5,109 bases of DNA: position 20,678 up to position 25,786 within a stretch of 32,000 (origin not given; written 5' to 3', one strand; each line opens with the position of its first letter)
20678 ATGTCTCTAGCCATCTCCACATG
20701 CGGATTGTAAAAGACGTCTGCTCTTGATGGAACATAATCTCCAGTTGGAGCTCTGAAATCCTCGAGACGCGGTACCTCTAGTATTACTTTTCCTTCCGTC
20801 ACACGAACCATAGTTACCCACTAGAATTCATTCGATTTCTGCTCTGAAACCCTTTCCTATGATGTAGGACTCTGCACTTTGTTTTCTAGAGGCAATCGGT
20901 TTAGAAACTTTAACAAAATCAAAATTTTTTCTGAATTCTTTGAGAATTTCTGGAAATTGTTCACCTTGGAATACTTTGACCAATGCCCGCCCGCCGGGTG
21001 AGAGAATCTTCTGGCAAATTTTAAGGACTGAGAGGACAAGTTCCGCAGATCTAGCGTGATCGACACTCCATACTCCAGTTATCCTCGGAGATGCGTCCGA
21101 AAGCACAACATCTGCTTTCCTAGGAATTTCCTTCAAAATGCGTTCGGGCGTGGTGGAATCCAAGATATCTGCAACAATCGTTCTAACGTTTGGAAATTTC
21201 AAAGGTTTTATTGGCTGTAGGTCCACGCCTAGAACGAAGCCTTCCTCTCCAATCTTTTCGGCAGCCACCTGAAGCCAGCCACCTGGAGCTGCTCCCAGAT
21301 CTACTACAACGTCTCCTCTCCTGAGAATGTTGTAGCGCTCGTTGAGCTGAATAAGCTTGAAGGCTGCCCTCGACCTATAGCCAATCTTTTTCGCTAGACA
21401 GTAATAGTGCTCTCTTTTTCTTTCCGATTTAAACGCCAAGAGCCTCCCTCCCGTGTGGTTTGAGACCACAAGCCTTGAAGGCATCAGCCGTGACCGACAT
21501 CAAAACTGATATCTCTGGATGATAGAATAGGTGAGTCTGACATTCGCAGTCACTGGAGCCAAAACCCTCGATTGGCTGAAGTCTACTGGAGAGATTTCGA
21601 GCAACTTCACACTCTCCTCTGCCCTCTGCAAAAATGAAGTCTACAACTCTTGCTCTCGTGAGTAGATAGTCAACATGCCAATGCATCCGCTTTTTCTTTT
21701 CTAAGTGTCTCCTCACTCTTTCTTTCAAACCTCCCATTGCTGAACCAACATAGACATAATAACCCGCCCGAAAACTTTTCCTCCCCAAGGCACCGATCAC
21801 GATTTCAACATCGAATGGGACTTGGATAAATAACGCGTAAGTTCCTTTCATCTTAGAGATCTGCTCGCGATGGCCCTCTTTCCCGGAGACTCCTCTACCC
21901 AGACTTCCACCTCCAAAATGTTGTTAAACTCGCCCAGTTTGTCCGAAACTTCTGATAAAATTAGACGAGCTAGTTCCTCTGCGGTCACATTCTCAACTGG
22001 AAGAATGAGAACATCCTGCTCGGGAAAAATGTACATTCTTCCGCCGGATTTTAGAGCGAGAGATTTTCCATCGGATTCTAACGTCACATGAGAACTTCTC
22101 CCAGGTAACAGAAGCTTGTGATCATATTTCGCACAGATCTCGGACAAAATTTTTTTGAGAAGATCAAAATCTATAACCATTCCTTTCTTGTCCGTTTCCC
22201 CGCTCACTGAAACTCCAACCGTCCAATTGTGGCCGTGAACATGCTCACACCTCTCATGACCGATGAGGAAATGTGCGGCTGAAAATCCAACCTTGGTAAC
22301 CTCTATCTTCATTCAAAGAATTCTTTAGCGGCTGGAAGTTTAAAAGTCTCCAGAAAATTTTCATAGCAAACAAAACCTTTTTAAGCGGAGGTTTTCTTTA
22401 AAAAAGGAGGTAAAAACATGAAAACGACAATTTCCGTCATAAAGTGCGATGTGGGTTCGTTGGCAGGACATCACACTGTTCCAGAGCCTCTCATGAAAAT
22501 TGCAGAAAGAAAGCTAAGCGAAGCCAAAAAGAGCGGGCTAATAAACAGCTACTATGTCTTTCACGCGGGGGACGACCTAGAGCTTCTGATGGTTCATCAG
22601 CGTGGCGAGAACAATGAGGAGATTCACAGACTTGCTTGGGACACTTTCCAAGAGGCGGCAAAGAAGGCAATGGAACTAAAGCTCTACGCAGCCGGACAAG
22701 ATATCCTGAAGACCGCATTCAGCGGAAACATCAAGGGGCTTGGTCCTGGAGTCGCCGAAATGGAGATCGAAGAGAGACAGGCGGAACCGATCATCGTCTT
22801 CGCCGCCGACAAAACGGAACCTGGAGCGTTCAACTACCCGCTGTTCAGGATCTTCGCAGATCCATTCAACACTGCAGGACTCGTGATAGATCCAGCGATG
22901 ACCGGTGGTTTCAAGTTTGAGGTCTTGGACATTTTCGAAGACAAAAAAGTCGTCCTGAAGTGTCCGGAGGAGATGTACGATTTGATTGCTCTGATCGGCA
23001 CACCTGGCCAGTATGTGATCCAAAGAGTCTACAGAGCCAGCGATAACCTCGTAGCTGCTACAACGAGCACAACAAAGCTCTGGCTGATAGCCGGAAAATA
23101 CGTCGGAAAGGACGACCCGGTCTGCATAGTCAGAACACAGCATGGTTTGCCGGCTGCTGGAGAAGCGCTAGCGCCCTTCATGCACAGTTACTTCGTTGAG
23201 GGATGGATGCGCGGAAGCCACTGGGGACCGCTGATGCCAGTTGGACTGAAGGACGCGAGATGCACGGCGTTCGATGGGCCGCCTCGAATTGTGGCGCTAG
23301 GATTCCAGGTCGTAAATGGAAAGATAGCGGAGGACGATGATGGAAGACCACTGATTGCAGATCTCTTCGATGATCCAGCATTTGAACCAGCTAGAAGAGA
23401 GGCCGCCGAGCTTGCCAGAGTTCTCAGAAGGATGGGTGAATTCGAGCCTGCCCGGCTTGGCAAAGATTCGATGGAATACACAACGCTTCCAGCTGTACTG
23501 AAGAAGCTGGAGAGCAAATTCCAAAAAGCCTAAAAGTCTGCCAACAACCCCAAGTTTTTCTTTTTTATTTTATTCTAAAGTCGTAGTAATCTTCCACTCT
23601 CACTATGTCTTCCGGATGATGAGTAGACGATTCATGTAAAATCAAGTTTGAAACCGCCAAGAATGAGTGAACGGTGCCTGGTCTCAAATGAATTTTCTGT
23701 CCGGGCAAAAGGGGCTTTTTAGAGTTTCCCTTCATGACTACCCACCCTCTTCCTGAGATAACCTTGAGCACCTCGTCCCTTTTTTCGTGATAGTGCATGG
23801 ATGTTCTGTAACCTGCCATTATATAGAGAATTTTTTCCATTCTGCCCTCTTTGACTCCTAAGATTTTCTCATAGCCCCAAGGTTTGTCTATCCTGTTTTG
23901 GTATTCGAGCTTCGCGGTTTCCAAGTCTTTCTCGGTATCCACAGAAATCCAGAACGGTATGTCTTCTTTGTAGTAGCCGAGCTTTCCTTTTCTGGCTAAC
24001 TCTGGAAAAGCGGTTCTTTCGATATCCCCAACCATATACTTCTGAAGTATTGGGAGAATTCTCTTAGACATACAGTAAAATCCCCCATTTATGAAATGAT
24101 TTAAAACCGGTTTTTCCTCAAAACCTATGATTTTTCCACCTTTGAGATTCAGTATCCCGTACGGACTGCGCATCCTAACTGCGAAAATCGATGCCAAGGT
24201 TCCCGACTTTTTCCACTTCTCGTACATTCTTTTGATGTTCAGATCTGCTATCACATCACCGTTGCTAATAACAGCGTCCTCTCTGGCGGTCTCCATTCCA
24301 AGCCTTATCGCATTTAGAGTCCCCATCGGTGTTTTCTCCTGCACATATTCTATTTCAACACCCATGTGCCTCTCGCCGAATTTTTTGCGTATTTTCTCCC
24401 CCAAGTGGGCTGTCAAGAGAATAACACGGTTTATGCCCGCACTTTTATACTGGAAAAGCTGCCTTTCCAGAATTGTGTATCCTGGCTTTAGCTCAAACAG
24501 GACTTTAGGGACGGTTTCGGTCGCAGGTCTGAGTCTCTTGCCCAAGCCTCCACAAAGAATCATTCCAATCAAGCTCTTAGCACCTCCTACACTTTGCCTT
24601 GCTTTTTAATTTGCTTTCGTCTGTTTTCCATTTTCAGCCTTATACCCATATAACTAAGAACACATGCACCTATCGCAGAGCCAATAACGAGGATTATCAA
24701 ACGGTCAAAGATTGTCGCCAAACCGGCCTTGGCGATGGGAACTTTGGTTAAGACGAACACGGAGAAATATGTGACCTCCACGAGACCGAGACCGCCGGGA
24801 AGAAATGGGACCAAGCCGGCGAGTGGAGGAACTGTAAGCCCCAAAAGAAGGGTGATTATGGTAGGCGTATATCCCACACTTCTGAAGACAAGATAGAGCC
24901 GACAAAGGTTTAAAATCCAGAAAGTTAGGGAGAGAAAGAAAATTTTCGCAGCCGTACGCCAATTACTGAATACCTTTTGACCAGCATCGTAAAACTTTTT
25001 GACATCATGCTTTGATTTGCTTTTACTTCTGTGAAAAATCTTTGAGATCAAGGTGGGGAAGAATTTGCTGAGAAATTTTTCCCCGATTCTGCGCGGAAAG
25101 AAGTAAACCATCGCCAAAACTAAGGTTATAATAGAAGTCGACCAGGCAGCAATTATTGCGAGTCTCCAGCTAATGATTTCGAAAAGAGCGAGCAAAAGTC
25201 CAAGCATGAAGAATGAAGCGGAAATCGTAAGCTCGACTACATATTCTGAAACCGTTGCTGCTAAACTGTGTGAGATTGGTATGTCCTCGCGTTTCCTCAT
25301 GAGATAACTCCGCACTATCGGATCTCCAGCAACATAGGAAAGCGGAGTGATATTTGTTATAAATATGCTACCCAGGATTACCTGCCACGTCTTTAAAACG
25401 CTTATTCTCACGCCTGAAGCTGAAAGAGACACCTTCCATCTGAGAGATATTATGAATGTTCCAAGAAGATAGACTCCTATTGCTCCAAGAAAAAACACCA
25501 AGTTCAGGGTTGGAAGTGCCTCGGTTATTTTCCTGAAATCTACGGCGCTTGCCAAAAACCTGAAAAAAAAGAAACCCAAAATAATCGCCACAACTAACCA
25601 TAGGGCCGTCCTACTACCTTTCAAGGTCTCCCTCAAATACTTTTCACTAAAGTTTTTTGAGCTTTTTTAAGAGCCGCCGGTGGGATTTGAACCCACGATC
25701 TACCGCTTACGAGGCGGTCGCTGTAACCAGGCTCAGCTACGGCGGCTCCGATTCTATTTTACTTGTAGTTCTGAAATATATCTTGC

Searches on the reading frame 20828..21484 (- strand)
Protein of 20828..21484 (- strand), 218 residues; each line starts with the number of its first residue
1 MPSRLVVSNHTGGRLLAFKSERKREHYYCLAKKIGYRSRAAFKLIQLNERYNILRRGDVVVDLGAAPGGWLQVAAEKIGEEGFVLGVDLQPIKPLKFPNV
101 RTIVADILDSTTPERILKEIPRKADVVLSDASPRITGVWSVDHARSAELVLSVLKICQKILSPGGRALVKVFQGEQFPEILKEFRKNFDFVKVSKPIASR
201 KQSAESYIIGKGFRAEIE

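Call 88: search_protein_families(library=pfam, proteins=[window:20828-21484:-], max_evalue=0.00001)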
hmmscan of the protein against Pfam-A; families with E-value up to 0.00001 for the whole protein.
window:20828-21484:- (218 aa): 2 families
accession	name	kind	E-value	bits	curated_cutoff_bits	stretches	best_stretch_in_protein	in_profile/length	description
PF01728.25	FtsJ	-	7.1e-58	195.9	24.1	1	36-213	1-181/181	FtsJ-like methyltransferase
PF13847.12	Methyltransf_31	-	2e-07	31.2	27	1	55-187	2-129/145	Methyltransferase domain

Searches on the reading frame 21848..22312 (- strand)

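Call 88: search_protein_families(library=pfam, proteins=[window:21848-22312:-], max_evalue=0.00001)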
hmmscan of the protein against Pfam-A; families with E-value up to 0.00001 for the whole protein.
window:21848-22312:- (154 aa): 1 family
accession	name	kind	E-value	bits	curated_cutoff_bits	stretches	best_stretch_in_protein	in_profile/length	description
PF01242.24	PTPS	-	2e-25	89.6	22.4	1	7-149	5-118/121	6-pyruvoyl tetrahydropterin synthase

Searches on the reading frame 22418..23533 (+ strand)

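Call 88: search_protein_families(library=pfam, proteins=[window:22418-23533:+], max_evalue=0.00001)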
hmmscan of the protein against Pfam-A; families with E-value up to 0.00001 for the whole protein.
window:22418-23533:+ (371 aa): 1 family
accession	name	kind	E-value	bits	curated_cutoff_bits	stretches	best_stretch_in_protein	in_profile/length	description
PF01950.21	FBPase_3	-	2.8e-168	560.1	25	1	2-369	1-361/361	Fructose-1,6-bisphosphatase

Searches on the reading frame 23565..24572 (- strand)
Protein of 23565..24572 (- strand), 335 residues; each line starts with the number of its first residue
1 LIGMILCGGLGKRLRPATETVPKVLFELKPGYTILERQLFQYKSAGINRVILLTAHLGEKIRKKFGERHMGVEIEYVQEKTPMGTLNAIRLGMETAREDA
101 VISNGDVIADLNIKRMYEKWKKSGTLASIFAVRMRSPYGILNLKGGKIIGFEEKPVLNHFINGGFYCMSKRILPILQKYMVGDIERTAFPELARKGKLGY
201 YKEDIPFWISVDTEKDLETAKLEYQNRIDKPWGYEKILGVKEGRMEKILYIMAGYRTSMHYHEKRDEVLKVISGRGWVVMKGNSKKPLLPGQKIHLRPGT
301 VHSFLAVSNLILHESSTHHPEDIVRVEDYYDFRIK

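Call 88: search_protein_families(library=pfam, proteins=[window:23565-24572:-], max_evalue=0.00001)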
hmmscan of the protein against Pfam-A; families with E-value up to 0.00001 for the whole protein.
window:23565-24572:- (335 aa): 2 families
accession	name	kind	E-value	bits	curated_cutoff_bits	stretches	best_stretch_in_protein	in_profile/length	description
PF00483.29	NTP_transferase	-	6.2e-25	88.6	21.2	1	3-223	2-241/245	Nucleotidyl transferase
PF12804.13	NTP_transf_3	-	1.7e-07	32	27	1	3-127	1-118/160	MobA-like NTP transferase domain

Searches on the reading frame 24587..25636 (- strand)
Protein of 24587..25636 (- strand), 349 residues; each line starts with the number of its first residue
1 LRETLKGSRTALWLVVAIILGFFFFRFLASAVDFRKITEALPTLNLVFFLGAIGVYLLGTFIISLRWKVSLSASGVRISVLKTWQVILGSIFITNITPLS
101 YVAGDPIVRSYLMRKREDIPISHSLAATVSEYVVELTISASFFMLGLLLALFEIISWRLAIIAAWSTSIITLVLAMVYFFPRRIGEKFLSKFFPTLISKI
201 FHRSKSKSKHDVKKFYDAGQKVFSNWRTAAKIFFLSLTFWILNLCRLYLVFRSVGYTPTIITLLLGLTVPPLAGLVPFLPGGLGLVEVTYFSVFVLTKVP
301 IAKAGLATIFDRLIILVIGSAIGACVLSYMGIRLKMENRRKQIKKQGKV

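Call 88: search_protein_families(library=pfam, proteins=[window:24587-25636:-], max_evalue=0.00001)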
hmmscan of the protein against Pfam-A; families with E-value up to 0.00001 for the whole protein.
window:24587-25636:- (349 aa): 1 family
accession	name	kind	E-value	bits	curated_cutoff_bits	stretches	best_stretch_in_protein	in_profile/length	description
PF03706.18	LPG_synthase_TM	-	4.2e-45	155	33.4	1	15-323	2-302/302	Lysylphosphatidylglycerol synthase TM region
